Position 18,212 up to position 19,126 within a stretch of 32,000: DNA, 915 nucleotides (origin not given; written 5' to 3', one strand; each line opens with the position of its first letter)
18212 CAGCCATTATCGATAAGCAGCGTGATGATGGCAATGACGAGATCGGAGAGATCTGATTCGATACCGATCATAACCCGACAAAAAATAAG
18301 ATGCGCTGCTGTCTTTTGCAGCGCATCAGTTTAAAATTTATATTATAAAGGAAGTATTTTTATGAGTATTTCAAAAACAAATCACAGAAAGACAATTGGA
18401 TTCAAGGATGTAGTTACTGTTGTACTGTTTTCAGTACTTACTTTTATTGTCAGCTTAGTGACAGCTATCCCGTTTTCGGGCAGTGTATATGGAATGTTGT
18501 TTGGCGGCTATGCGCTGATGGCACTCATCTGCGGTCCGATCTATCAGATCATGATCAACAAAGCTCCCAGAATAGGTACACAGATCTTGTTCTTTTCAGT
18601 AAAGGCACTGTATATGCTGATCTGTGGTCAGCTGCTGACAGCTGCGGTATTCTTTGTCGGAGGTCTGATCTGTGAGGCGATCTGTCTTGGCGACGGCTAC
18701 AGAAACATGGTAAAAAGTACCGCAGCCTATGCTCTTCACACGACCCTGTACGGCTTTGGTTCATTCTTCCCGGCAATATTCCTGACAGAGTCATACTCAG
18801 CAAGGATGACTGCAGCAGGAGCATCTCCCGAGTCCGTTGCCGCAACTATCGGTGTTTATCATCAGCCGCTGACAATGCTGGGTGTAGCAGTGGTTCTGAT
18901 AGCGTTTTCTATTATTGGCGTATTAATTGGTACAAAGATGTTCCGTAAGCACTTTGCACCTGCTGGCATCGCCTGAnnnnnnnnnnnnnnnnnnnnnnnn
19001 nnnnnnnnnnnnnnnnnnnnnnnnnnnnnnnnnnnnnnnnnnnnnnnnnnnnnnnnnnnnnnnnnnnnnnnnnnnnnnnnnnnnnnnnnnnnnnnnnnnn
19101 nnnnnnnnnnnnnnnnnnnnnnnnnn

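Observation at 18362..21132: ECF-type (S-T-AA') importer embedded in the middle of an NRPS/PKS line, alongside a separate ABC-2 exporter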

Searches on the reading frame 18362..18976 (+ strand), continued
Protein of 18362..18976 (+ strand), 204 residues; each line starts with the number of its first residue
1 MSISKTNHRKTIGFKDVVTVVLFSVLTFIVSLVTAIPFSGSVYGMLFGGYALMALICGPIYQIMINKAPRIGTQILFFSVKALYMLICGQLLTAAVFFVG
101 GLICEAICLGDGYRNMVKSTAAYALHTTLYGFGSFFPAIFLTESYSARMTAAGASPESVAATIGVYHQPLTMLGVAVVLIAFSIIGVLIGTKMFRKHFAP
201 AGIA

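Call 73: search_protein_families(library=pfam, proteins=[L076:9317-9940:-, L098:3525-4085:-, L026:777-1760:-, L033:7818-8813:-, L041:4580-5059:-, L041:5185-6189:+, L048:8981-9586:+, L048:14034-14666:+, L095:1733-2869:-, L036:6733-7320:+], max_evalue=0.001)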
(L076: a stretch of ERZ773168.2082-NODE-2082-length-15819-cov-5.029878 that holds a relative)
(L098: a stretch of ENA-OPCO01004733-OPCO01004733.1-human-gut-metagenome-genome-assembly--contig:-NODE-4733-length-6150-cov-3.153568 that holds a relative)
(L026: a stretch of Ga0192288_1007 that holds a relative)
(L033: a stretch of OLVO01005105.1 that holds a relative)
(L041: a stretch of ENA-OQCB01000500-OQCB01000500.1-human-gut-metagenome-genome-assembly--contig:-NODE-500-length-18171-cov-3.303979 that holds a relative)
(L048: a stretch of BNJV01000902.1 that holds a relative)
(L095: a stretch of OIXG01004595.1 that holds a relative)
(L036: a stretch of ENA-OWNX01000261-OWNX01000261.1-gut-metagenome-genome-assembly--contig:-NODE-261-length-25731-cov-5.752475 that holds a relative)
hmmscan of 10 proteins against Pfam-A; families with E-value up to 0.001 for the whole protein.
L076:9317-9940:- (207 aa): 0 families

L098:3525-4085:- (186 aa): 1 family
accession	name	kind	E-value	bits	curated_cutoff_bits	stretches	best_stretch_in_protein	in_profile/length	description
PF02572.21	CobA_CobO_BtuR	-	8.9e-50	169.7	25.7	1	21-186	3-172/172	ATP:corrinoid adenosyltransferase BtuR/CobO/CobP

L026:777-1760:- (327 aa): 2 families
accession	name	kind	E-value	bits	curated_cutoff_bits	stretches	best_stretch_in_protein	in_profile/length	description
PF12833.13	HTH_18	-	6.9e-23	81.2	33.6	1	243-322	1-80/80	Helix-turn-helix domain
PF00165.29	HTH_AraC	-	1.3e-08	35.2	26.6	1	285-321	7-42/42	Bacterial regulatory helix-turn-helix proteins, AraC family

L033:7818-8813:- (331 aa): 2 families
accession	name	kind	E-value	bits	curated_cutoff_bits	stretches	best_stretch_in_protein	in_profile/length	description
PF12833.13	HTH_18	-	4.4e-22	78.6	33.6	1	248-326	1-79/80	Helix-turn-helix domain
PF00165.29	HTH_AraC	-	4.1e-13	49.5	26.6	1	235-276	1-42/42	Bacterial regulatory helix-turn-helix proteins, AraC family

L041:4580-5059:- (159 aa): 4 families
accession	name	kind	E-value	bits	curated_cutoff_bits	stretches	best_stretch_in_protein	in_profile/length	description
PF00583.31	Acetyltransf_1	-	9.3e-15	55.4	20.7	1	62-154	24-113/116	Acetyltransferase (GNAT) family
PF13302.13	Acetyltransf_3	-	1.9e-06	29.1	25.4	1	51-155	34-135/138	Acetyltransferase (GNAT) domain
PF13508.13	Acetyltransf_7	-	6.7e-06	26.8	27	1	76-154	8-79/84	Acetyltransferase (GNAT) domain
PF13420.13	Acetyltransf_4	-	2.6e-05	24.7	24.3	1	53-153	32-130/155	Acetyltransferase (GNAT) domain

L041:5185-6189:+ (334 aa): 2 families
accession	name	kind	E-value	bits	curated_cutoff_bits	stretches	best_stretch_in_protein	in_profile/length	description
PF12833.13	HTH_18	-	3.7e-24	85.2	33.6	1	244-321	1-78/80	Helix-turn-helix domain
PF00165.29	HTH_AraC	-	1.4e-12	47.9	26.6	1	287-321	8-41/42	Bacterial regulatory helix-turn-helix proteins, AraC family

L048:8981-9586:+ (201 aa): 0 families

L048:14034-14666:+ (210 aa): 1 family
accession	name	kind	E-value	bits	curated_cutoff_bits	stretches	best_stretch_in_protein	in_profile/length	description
PF09605.15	Trep_Strep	-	1.1e-29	104.1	28.7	1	69-205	46-185/185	Hypothetical bacterial integral membrane protein (Trep_Strep)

L095:1733-2869:- (378 aa): 0 families

L036:6733-7320:+ (195 aa): 1 family
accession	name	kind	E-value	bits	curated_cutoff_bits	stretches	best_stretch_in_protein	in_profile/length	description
PF09605.15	Trep_Strep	-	7.9e-56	189.4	28.7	1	10-191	2-185/185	Hypothetical bacterial integral membrane protein (Trep_Strep)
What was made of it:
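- One relative lies next to a corrinoid adenosyltransferase (call 73).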

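Call 76: search_solved_structures(query=A1, max_evalue=0.01, show_alignments=1)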
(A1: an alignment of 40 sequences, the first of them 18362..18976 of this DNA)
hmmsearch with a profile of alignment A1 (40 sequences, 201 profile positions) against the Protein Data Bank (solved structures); distinct sequences matched with E-value up to 0.01: 1.
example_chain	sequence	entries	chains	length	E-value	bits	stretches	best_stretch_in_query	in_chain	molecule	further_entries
5edl_A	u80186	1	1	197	0.0045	20.1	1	8-113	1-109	Putative HMP/thiamine permease protein YkoE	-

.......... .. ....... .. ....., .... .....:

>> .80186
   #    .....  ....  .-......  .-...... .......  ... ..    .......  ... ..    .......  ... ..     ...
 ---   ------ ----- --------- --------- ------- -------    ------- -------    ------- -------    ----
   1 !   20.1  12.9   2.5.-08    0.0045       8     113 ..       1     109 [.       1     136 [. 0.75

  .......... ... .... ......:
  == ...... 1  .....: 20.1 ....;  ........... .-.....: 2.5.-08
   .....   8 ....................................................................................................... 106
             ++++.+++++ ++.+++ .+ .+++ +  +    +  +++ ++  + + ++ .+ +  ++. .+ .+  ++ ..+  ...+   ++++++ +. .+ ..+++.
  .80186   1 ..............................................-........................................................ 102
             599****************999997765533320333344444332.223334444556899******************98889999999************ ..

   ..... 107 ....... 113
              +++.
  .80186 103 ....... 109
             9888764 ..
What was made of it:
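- On ECF-type ABC transporter, group I (dedicated module): The sequence profile reaches YkoE only marginally (E 0.0045; call 76).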

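Call 84: find_homologous_proteins(query=A5, max_evalue=1e-8)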
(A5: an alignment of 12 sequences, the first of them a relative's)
Query A5 (12 sequences) (197 aa, profile of the alignment): 1126 proteins with E <= 1e-8 among 8000 candidates; the best 120 are listed.
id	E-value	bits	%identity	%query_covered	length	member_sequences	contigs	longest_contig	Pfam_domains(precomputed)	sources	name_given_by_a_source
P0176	3.5e-67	244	98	100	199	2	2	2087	PF09605.16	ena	-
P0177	6.5e-67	243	99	100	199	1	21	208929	PF09605.16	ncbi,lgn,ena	-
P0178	8.0e-67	243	98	100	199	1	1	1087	PF09605.16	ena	-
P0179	8.8e-67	243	99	100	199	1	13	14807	PF09605.16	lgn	-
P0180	1.0e-66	243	98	100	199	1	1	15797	PF09605.16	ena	-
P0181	1.1e-66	243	98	100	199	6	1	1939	PF09605.16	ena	-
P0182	1.3e-66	242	98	100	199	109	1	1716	PF09605.16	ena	-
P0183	1.6e-66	242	99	100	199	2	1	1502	PF09605.16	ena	-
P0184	1.7e-66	242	99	100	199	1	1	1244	PF09605.16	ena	-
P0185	1.8e-66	242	97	100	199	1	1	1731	PF09605.16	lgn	-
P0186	1.9e-66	242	99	100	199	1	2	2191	PF09605.16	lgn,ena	-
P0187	2.1e-66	242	99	100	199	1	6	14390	PF09605.16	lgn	-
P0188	2.1e-66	242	98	100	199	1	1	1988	PF09605.16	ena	-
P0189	2.5e-66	241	98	100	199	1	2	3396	PF09605.16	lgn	-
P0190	2.9e-66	241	98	100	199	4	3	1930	PF09605.16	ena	-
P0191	3.9e-66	241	98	100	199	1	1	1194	PF09605.16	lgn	-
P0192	4.4e-66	241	98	100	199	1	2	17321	PF09605.16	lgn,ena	-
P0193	4.6e-66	240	99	100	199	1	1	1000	PF09605.16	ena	-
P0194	5.0e-66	240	99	100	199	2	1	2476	PF09605.16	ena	-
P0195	5.8e-66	240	98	100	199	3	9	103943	PF09605.16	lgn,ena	-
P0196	6.1e-66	240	98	100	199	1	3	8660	PF09605.16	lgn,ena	-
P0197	7.3e-66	240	98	100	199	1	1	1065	PF09605.16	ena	-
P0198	7.8e-66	240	99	100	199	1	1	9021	PF09605.16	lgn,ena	-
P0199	8.3e-66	240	98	100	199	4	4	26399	PF09605.16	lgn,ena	-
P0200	1.0e-65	239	99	100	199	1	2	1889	PF09605.16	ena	-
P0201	1.1e-65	239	96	100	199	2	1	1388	PF09605.16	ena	-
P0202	1.5e-65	239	97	100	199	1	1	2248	PF09605.16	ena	-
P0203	1.6e-65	239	99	100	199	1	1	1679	PF09605.16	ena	-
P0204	1.7e-65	239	99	100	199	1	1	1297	PF09605.16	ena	-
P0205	2.9e-65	238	99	100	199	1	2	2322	PF09605.16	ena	-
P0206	2.9e-65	238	95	100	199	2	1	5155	PF09605.16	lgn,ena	-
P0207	7.5e-65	237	94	100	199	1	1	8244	PF09605.16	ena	-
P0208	7.9e-65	236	94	100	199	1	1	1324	PF09605.16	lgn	-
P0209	9.9e-65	236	97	100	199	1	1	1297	PF09605.16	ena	-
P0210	2.8e-64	235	95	100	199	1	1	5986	PF09605.16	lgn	-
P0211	3.6e-64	234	96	100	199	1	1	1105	PF09605.16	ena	-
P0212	7.2e-64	233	99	100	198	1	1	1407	PF09605.16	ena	-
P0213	1.6e-63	232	97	100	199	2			PF09605.16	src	-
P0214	1.8e-63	232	97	100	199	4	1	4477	PF09605.16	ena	-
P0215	2.2e-63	232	98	100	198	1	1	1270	PF09605.16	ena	-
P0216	2.8e-63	231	95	100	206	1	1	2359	PF09605.16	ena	-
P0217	1.0e-62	230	50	100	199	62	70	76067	PF09605.16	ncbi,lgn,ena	-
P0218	2.4e-62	228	49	100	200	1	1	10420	PF09605.16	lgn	-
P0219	3.1e-62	228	43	100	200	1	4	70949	PF09605.16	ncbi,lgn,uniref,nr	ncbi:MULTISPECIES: MptD family putative ECF transporter S component [Clostridium]|uniref:MptD family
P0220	3.8e-62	228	67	98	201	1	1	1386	PF09605.16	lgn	-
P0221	5.2e-62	227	49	100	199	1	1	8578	PF09605.16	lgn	-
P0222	5.7e-62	227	42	100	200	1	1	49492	PF09605.16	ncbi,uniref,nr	ncbi:MptD family putative ECF transporter S component [Clostridium senegalense]|uniref:MptD family p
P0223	6.7e-62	227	42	100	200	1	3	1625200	PF09605.16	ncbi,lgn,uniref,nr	ncbi:MptD family putative ECF transporter S component [Clostridium senegalense]|uniref:MptD family p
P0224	1.1e-61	226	53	95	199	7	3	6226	PF09605.16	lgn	-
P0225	3.6e-61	225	51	97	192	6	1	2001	PF09605.16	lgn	-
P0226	4.5e-61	224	49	100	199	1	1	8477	PF09605.16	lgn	-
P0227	4.6e-61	224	51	95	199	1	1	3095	PF09605.16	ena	-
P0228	1.6e-60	222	40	95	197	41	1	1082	PF09605.16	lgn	-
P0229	2.3e-60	222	40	95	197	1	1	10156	PF09605.16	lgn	-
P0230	3.4e-60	221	64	100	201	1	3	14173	PF09605.16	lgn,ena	-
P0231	3.4e-60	221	70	100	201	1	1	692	PF09605.16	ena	-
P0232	3.6e-60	221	73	97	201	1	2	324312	PF09605.16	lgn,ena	-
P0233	4.6e-60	221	72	98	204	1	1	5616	PF09605.16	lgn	-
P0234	4.9e-60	221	69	100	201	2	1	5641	PF09605.16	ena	-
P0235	5.6e-60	221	67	100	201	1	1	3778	PF09605.16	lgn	-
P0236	6.1e-60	221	77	98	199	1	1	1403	PF09605.16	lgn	-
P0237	6.7e-60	220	40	95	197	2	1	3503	PF09605.16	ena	-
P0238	7.6e-60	220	64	100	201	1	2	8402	PF09605.16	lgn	-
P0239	8.0e-60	220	63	100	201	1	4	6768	PF09605.16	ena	-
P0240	8.0e-60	220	28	100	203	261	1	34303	PF09605.16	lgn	-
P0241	8.5e-60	220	65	100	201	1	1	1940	PF09605.16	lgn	-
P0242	8.6e-60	220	47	100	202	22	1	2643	PF09605.16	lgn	-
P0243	9.2e-60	220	66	100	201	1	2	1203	PF09605.16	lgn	-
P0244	9.4e-60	220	67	99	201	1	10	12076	PF09605.16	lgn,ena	-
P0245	9.5e-60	220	65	100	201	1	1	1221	PF09605.16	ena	-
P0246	9.6e-60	220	51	95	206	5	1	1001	PF09605.16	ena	-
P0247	1.0e-59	220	65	100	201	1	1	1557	PF09605.16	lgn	-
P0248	1.0e-59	220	69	99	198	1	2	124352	PF09605.16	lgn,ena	-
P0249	1.1e-59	220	63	100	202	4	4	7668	PF09605.16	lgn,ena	-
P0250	1.1e-59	220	65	100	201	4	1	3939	PF09605.16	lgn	-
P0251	1.2e-59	220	70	100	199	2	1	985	PF09605.16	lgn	-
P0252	1.3e-59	219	64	100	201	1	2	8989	PF09605.16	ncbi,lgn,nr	ncbi:MAG: MptD family putative ECF transporter S component [Lachnospiraceae bacterium]|nr:MptD famil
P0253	1.3e-59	219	65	100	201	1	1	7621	PF09605.16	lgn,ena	-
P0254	1.4e-59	219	70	100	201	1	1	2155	PF09605.16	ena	-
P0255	1.4e-59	219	65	100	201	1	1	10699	PF09605.16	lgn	-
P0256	1.4e-59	219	61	100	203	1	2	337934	PF09605.16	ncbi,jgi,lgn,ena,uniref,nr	ncbi:MptD family putative ECF transporter S component [Vallitalea guaymasensis]|uniref:MptD family p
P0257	1.6e-59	219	63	100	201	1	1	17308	PF09605.16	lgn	-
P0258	1.6e-59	219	70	100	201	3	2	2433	PF09605.16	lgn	-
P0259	1.6e-59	219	69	99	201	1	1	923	PF09605.16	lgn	-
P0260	1.8e-59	219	64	99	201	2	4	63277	PF09605.16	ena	-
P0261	1.9e-59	219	70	100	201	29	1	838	PF09605.16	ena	-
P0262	2.1e-59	219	62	100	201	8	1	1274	PF09605.16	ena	-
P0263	2.2e-59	219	65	100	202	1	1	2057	PF09605.16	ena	-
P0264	2.3e-59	219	64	100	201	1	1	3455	PF09605.16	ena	-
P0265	2.3e-59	219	65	100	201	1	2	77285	PF09605.16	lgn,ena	-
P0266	2.5e-59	219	66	100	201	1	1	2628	PF09605.16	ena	-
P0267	2.6e-59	218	65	100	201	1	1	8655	PF09605.16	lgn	-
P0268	2.6e-59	218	63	100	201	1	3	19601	PF09605.16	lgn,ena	-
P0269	2.8e-59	218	71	100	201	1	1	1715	PF09605.16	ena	-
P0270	2.8e-59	218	64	100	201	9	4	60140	PF09605.16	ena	-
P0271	2.9e-59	218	72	100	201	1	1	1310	PF09605.16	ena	-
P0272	3.0e-59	218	70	100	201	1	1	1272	PF09605.16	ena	-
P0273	3.0e-59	218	63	100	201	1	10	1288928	PF09605.16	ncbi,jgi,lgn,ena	jgi:energy-coupling factor transport system substrate-specific component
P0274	3.2e-59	218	68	100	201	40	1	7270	PF09605.16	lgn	-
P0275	3.2e-59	218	63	100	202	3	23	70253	PF09605.16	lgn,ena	-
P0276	3.3e-59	218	59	99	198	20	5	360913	PF09605.16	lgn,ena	-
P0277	3.3e-59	218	69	100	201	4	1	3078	PF09605.16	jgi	jgi:energy-coupling factor transport system substrate-specific component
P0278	3.4e-59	218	65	100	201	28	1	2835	PF09605.16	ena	-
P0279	3.4e-59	218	61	100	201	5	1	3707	PF09605.16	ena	-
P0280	3.4e-59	218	76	100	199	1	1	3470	PF09605.16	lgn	-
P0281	3.4e-59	218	77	100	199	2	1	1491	PF09605.16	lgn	-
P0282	3.6e-59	218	67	100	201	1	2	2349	PF09605.16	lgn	-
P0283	3.8e-59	218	66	100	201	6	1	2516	PF09605.16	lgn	-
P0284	4.3e-59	218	66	100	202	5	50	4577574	PF09605.16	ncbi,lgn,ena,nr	ncbi:MptD family putative ECF transporter S component [Marvinbryantia formatexigens]|nr:MptD family 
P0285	4.5e-59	218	64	99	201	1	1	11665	PF09605.16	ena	-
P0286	4.6e-59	218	70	100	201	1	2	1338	PF09605.16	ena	-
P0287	4.9e-59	218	69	99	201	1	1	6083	PF09605.16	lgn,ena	-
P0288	5.4e-59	217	69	99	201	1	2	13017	PF09605.16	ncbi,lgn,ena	-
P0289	5.6e-59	217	66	100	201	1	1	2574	PF09605.16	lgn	-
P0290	5.7e-59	217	72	100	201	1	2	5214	PF09605.16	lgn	-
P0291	5.8e-59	217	64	100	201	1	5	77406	PF09605.16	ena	-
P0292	6.3e-59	217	76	99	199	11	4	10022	PF09605.16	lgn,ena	-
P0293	6.3e-59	217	64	100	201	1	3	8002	PF09605.16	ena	-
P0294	8.0e-59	217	71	100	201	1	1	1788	PF09605.16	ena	-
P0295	8.2e-59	217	51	95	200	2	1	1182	PF09605.16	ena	-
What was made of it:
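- Tried and rejected: A third protein search with a broader alignment gave 1126 family members, but no S. equi entry among the 120 listed (call 84).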

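Call 85: find_encoding_contigs(protein=P0284, flank=10000, max_places=1)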
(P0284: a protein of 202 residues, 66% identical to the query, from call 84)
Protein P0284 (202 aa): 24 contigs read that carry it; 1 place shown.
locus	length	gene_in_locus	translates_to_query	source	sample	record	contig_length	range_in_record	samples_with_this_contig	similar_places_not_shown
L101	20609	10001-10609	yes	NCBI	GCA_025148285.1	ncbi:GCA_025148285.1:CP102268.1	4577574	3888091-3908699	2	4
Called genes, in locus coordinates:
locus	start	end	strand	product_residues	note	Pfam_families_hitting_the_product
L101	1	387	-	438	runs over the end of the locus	PF01571:GCV_T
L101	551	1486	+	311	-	PF00126:HTH_1, PF03466:LysR_substrate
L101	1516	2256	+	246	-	PF01643:Acyl-ACP_TE, PF20791:Acyl-ACP_TE_C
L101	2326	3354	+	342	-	PF13310:Virulence_RhuM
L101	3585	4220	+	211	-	PF00440:TetR_N, PF21303:TetR_C_39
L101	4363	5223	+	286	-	PF02517:Rce1-like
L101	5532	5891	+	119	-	-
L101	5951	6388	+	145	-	-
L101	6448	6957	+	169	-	-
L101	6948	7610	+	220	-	-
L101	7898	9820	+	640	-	PF00144:Beta-lactamase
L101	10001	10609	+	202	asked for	PF09605:Trep_Strep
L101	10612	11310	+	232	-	PF02361:CbiQ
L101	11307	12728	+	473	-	PF02367:TsaE (faint), PF03193:RsgA_GTPase (faint), PF13191:AAA_16 (faint), PF00005:ABC_tran, PF02463:SMC_N (weak), PF03266:NTPase_1 (faint), PF00005:ABC_tran, PF02463:SMC_N (weak), +6 more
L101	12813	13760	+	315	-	PF12833:HTH_18, PF00165:HTH_AraC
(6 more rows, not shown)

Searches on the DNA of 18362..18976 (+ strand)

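Call 74: search_rna_families(sources=[L098, L096, L092, L066, L076, L043, L029, L032, L019], threshold=gathering)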
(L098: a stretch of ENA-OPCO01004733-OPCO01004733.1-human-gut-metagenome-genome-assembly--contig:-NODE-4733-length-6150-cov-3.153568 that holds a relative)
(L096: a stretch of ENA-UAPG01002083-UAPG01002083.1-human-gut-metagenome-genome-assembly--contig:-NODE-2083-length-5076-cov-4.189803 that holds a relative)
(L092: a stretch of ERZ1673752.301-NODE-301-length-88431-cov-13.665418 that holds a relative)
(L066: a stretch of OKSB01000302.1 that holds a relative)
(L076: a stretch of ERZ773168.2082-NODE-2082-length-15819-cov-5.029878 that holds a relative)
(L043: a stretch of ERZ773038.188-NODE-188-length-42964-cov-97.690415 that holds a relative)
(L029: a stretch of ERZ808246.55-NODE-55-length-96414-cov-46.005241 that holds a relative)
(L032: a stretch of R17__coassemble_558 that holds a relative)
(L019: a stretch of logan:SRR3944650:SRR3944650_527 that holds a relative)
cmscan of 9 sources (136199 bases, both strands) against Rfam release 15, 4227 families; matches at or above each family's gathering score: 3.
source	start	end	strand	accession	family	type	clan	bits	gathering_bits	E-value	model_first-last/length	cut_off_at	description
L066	8525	8597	+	RF00005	tRNA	Gene; tRNA;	CL00001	69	29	1.2e-12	1-71/71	no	tRNA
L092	9644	9713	+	RF01998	group-II-D1D4-1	Intron;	CL00102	48.6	35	2.3e-05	1-84/84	no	Group II catalytic intron D1-D4-1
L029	8821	8898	+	RF01734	Fluoride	Cis-reg; riboswitch;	-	39.7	34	3.4e-07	1-64/64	no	Fluoride riboswitch aptamer (crcB RNA motif)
